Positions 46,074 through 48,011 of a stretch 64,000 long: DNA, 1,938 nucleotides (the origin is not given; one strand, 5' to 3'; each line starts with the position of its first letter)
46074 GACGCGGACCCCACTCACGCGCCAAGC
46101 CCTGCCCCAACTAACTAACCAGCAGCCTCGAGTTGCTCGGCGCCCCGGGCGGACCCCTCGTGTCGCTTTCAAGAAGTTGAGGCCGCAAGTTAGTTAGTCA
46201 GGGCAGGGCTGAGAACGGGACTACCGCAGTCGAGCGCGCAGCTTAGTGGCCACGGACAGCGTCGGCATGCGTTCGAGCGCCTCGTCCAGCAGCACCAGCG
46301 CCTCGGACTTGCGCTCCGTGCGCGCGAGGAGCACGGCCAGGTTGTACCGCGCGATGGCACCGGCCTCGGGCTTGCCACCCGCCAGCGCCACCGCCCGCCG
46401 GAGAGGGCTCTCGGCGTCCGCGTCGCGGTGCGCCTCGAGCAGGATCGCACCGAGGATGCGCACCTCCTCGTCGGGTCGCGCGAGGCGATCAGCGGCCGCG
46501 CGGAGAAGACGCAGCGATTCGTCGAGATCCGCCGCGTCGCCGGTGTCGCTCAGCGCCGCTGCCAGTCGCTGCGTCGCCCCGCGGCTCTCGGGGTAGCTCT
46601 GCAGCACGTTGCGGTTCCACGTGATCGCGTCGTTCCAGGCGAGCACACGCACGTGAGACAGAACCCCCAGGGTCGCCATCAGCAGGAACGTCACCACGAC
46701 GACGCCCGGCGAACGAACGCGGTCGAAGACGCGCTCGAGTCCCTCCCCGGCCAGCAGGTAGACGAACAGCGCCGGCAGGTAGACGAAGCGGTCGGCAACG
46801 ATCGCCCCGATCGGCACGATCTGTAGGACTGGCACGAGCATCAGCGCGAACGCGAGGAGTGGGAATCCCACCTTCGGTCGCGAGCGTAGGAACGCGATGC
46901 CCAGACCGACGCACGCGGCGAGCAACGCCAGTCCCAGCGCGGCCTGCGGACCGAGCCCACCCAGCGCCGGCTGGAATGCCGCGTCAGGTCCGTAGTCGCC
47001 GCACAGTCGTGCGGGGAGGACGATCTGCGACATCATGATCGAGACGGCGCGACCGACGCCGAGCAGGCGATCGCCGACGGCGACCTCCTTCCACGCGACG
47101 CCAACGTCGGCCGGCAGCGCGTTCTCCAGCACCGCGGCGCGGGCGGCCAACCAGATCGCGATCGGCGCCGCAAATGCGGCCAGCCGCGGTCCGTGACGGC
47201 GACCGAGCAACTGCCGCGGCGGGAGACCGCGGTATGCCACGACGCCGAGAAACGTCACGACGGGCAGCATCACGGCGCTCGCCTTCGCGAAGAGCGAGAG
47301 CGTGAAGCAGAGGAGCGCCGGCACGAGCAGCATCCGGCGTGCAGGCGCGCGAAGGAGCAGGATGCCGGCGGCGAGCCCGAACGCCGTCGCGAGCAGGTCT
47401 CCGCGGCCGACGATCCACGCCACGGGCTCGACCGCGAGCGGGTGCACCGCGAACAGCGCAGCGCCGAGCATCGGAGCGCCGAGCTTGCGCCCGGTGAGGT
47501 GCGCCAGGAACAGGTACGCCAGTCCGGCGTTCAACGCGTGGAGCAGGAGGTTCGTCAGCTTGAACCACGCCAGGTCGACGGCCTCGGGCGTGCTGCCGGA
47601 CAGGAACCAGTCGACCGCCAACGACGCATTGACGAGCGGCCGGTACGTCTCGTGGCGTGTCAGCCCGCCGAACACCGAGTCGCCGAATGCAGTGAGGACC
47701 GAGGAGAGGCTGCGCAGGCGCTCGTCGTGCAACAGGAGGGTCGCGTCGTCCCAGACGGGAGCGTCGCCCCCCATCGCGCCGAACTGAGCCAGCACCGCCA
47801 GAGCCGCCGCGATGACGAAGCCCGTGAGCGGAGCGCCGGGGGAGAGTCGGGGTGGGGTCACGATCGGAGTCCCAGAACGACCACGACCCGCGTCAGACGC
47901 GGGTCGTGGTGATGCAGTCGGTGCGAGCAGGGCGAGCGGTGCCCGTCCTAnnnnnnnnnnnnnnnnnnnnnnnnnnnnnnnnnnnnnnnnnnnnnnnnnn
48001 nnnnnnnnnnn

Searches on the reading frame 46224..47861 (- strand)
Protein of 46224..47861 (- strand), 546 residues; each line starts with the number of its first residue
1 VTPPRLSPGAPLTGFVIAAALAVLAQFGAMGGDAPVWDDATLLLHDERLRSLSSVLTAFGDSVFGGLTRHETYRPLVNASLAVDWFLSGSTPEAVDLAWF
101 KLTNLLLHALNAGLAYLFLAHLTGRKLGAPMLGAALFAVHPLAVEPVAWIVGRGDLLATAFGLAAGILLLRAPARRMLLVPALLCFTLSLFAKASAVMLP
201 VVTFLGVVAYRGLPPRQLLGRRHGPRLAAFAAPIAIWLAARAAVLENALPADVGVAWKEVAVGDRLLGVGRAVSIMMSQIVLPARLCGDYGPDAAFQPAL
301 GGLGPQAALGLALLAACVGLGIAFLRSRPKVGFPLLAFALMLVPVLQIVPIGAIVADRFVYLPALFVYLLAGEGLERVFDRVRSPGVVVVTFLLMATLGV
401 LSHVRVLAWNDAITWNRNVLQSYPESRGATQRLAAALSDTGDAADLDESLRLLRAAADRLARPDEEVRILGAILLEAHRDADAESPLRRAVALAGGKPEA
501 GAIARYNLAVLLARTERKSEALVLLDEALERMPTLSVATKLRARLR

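Call 33: search_protein_families(library=pfam, proteins=[window:46224-47861:-], max_evalue=0.01)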
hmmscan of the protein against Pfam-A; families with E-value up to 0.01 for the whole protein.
window:46224-47861:- (546 aa): 1 family
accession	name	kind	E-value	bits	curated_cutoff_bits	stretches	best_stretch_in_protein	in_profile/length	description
PF13424.12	TPR_12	-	0.00055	20.5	30.1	1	470-532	9-75/77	Tetratricopeptide repeat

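Call 48: search_protein_families(library=pfam, proteins=[window:46224-47861:-], max_evalue=10)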
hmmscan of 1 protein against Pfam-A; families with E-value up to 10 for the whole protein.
window:46224-47861:- (546 aa): 6 families
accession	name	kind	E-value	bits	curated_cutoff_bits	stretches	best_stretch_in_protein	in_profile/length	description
PF13424.12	TPR_12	-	0.00055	20.5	30.1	1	470-532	9-75/77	Tetratricopeptide repeat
PF13374.12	TPR_10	-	0.014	15.8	27.5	1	504-531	4-31/42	Tetratricopeptide repeat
PF07719.23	TPR_2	-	0.019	15.5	27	1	503-534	2-33/34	Tetratricopeptide repeat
PF00515.34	TPR_1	-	0.026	14.8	27.8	1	502-534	1-33/34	Tetratricopeptide repeat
PF14559.12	TPR_19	-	0.24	12.2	25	1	481-545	8-68/68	Tetratricopeptide repeat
PF20308.4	TPR-S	-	0.5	11.4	27.6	1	409-474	2-61/102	Tetratricopeptide Repeats-Sensor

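Call 49: search_solved_structures(query=window:46224-47861:-, max_evalue=1)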
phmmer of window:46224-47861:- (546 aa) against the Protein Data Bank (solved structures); distinct sequences matched with E-value up to 1: 0.

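Call 64: search_protein_families(library=ncbifam, proteins=[window:46224-47861:-], max_evalue=1)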
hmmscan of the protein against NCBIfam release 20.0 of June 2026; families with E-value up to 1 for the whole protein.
window:46224-47861:- (546 aa): 5 families
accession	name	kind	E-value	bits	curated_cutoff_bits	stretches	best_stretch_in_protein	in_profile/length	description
NF033758.1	gliding_GltE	equivalog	0.0075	15.3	225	1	502-539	86-123/411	adventurous gliding motility TPR repeat lipoprotein GltE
TIGR02917.1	PEP_TPR_lipo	equivalog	0.011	13.6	312.2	1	470-529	843-898/899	XrtA/PEP-CTERM system TPR-repeat protein PrsT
NF047558.1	TPR_END_plus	domain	0.012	15.6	32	1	504-533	1-30/56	TPR end-of-group domain-containing protein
NF033920.0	C39_PA2778_fam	equivalog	0.015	14.8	150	1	408-531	133-253/255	PA2778 family cysteine peptidase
NF040959.1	MamA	equivalog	0.23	10.9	200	0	446-534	53-137/204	magnetosome protein MamA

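Call 65: find_homologous_proteins(query=window:46224-47861:-, max_evalue=0.00001)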
Query window:46224-47861:- (546 aa): 217 proteins with E <= 0.00001 among 8000 candidates; the best 120 are listed.
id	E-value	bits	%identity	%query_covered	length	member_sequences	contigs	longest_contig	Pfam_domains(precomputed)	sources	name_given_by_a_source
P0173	0.0e+0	1152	100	100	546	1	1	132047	-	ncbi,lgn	-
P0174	2.6e-191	656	61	99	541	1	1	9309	PF14559.13,PF00515.35,PF13424.13,PF13432.13,PF13428.13,PF13181.13,PF07719.24,PF13374.13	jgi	-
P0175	7.0e-190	651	61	99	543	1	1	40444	PF13424.13,PF07719.24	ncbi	-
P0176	3.3e-186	639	59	99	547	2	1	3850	PF14559.13,PF13424.13,PF13181.13,PF07719.24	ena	-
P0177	3.3e-181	622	58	99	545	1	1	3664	PF00515.35,PF13424.13,PF13181.13,PF07719.24,PF13374.13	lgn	-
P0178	3.0e-180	619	58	99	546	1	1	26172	PF13424.13,PF07719.24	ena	-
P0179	1.8e-179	617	59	99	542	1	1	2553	PF07721.21,PF14559.13,PF00515.35,PF13424.13,PF13432.13,PF13428.13,PF13181.13,PF07719.24,PF13174.13,PF13374.13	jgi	jgi:hypothetical protein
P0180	4.6e-178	612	60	99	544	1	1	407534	PF14559.13,PF00515.35,PF22860.3,PF13424.13,PF13176.13,PF13432.13,PF13428.13,PF13181.13,PF07719.24,PF13374.13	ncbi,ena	-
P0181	4.2e-164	566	55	98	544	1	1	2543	PF07721.21,PF14559.13,PF00515.35,PF13424.13,PF13428.13,PF13181.13,PF07719.24,PF13174.13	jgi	jgi:hypothetical protein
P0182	4.1e-160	553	55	99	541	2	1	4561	PF13374.13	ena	-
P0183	2.2e-153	530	58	84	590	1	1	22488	-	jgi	jgi:hypothetical protein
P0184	9.5e-153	528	54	98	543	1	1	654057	PF00515.35,PF07719.24,PF13374.13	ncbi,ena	-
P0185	2.6e-147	510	54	99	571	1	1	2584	PF14559.13,PF00515.35,PF13424.13,PF13432.13,PF13428.13,PF13181.13,PF07719.24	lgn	-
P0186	1.6e-146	508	52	99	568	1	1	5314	-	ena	-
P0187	2.1e-145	504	53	99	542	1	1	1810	PF13424.13,PF07719.24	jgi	jgi:hypothetical protein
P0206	6.2e-24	103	32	65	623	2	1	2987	PF14559.13,PF08409.17,PF07719.24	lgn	-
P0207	8.2e-23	100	31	79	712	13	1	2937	PF25063.1,PF13431.13,PF23914.2,PF13414.13,PF08409.17,PF13176.13,PF13428.13,PF13374.13,PF14559.13,PF24575.2,PF13371.13,PF00515.35,PF12895.14,PF13424.13,PF21033.5,PF13432.13,PF13429.13,PF13181.13,PF07719.24,PF13174.13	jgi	-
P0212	1.2e-21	96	30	80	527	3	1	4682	PF13371.13,PF00515.35,PF13424.13,PF13432.13,PF13181.13,PF07719.24,PF13231.13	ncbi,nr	ncbi:MAG: glycosyltransferase family 39 protein, partial [Flavobacteriales bacterium]|nr:glycosyltra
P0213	4.9e-21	94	32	87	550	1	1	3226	PF14559.13,PF13431.13,PF13414.13,PF13371.13,PF00515.35,PF13424.13,PF13432.13,PF13181.13,PF07719.24,PF13174.13,PF13231.13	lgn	-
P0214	4.9e-20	90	30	89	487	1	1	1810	PF14559.13,PF13431.13,PF13414.13,PF00515.35,PF13424.13,PF07719.24,PF13231.13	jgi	jgi:tetratricopeptide (TPR) repeat protein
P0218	9.3e-19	86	30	85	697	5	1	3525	PF13431.13,PF23914.2,PF13414.13,PF08409.17,PF13176.13,PF13428.13,PF14559.13,PF13371.13,PF00515.35,PF13424.13,PF21033.5,PF13432.13,PF13181.13,PF07719.24,PF13174.13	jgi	-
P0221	6.9e-18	83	30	76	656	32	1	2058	PF13231.13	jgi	jgi:tetratricopeptide (TPR) repeat protein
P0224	2.6e-17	81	30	94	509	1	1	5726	PF14559.13,PF13431.13,PF13414.13,PF00515.35,PF13428.13,PF07719.24,PF13231.13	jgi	jgi:tetratricopeptide (TPR) repeat protein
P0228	1.1e-16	79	38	36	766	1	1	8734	PF13431.13,PF23914.2,PF25060.1,PF13414.13,PF13176.13,PF13428.13,PF13374.13,PF07721.21,PF14559.13,PF13371.13,PF00515.35,PF12895.14,PF13424.13,PF21033.5,PF13432.13,PF13181.13,PF14561.13,PF07719.24,PF13174.13,PF13231.13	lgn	-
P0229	1.1e-16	79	30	56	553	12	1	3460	PF13431.13,PF23914.2,PF13414.13,PF08409.17,PF13428.13,PF14559.13,PF13371.13,PF00515.35,PF13424.13,PF13432.13,PF13181.13,PF07719.24,PF13174.13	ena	-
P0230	1.3e-16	79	31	82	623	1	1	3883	PF13431.13,PF23914.2,PF13414.13,PF08409.17,PF13176.13,PF13428.13,PF14559.13,PF24575.2,PF00515.35,PF13424.13,PF13432.13,PF13429.13,PF13181.13,PF07719.24,PF13174.13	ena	-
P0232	2.6e-16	78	29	79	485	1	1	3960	PF14559.13,PF13231.13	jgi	jgi:hypothetical protein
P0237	4.8e-16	77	30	85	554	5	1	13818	PF13431.13,PF23914.2,PF13414.13,PF13176.13,PF13428.13,PF13374.13,PF14559.13,PF00515.35,PF13424.13,PF13432.13,PF13181.13,PF07719.24,PF13231.13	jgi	jgi:tetratricopeptide (TPR) repeat protein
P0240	6.0e-16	77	27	22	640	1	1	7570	PF13431.13,PF23914.2,PF13414.13,PF13176.13,PF13428.13,PF13374.13,PF14559.13,PF13371.13,PF00515.35,PF13424.13,PF13432.13,PF13429.13,PF13181.13,PF07719.24,PF13231.13,PF10373.16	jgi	jgi:protein O-mannosyl-transferase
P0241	6.8e-16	77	-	-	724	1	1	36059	PF13431.13,PF23914.2,PF13414.13,PF08409.17,PF13176.13,PF13428.13,PF14559.13,PF24575.2,PF13371.13,PF00515.35,PF12895.14,PF13424.13,PF21033.5,PF13432.13,PF13429.13,PF13181.13,PF14561.13,PF07719.24,PF13174.13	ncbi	ncbi:MAG: tetratricopeptide repeat protein [Acidobacteriota bacterium]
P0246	2.0e-15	75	31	83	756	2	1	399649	PF13431.13,PF13414.13,PF13428.13,PF14559.13,PF24575.2,PF00515.35,PF13424.13,PF21033.5,PF13432.13,PF13181.13,PF07719.24,PF13231.13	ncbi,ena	-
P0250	3.1e-15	75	28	96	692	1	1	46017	PF13431.13,PF23914.2,PF13414.13,PF08409.17,PF13176.13,PF13428.13,PF13374.13,PF14559.13,PF13371.13,PF00515.35,PF12895.14,PF13424.13,PF21033.5,PF13432.13,PF13181.13,PF07719.24,PF13174.13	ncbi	-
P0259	1.6e-14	72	28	75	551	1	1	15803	PF14559.13,PF13431.13,PF13414.13,PF00515.35,PF13424.13,PF13432.13,PF13428.13,PF07719.24,PF13231.13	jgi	jgi:tetratricopeptide (TPR) repeat protein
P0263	2.9e-14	71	28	90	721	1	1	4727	PF13431.13,PF23914.2,PF13414.13,PF13176.13,PF13428.13,PF13374.13,PF07721.21,PF14559.13,PF24575.2,PF00515.35,PF12895.14,PF13424.13,PF21033.5,PF13432.13,PF13181.13,PF07719.24,PF13231.13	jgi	-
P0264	4.3e-14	71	30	32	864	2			PF25060.1,PF13414.13,PF08409.17,PF13374.13,PF07721.21,PF24575.2,PF00515.35,PF13424.13,PF07719.24,PF13174.13,PF25063.1,PF13431.13,PF23914.2,PF25062.2,PF25058.2,PF13176.13,PF13428.13,PF04733.21,PF25064.2,PF14559.13,PF13371.13,PF12895.14,PF21033.5,PF13432.13,PF13181.13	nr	nr:protein O-mannosyl-transferase Tmtc3-like [Danaus plexippus plexippus]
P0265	6.3e-14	70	29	84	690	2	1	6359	PF14559.13,PF13431.13,PF13424.13,PF07719.24,PF13231.13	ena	-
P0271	5.5e-13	67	32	32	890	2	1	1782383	PF25060.1,PF13414.13,PF08409.17,PF12569.15,PF13374.13,PF24575.2,PF00515.35,PF13424.13,PF07719.24,PF13174.13,PF13231.13,PF25063.1,PF13431.13,PF23914.2,PF25062.2,PF25058.2,PF13176.13,PF13428.13,PF04733.21,PF25064.2,PF14559.13,PF13371.13,PF17874.8,PF12895.14,PF21033.5,PF13432.13,PF13181.13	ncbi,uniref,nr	ncbi:protein O-mannosyl-transferase Tmtc3 [Achroia grisella]|uniref:protein O-mannosyl-transferase T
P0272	5.8e-13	67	25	67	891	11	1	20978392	PF25060.1,PF13414.13,PF08409.17,PF13374.13,PF24575.2,PF00515.35,PF13424.13,PF07719.24,PF13174.13,PF13231.13,PF25063.1,PF13431.13,PF23914.2,PF25062.2,PF25058.2,PF13176.13,PF13428.13,PF04733.21,PF25064.2,PF14559.13,PF13371.13,PF17874.8,PF12895.14,PF21033.5,PF13432.13,PF13181.13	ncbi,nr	ncbi:protein O-mannosyl-transferase Tmtc3 [Pararge aegeria]|nr:protein O-mannosyl-transferase Tmtc3 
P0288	4.2e-12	64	32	62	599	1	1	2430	PF03704.24,PF13431.13,PF13414.13,PF13176.13,PF13428.13,PF13374.13,PF14559.13,PF24575.2,PF13371.13,PF00515.35,PF12895.14,PF13424.13,PF13432.13,PF13181.13,PF07719.24,PF13174.13,PF13231.13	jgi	jgi:protein O-mannosyl-transferase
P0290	4.3e-12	64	35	29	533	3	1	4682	PF14559.13,PF13414.13,PF00515.35,PF13424.13,PF13432.13,PF13428.13,PF13181.13,PF07719.24,PF13231.13,PF13374.13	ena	-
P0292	6.6e-12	64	28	72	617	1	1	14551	PF13431.13,PF13414.13,PF13176.13,PF13428.13,PF14559.13,PF00515.35,PF13424.13,PF21033.5,PF13432.13,PF13181.13,PF07719.24,PF13174.13,PF13231.13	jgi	jgi:Flp pilus assembly protein TadD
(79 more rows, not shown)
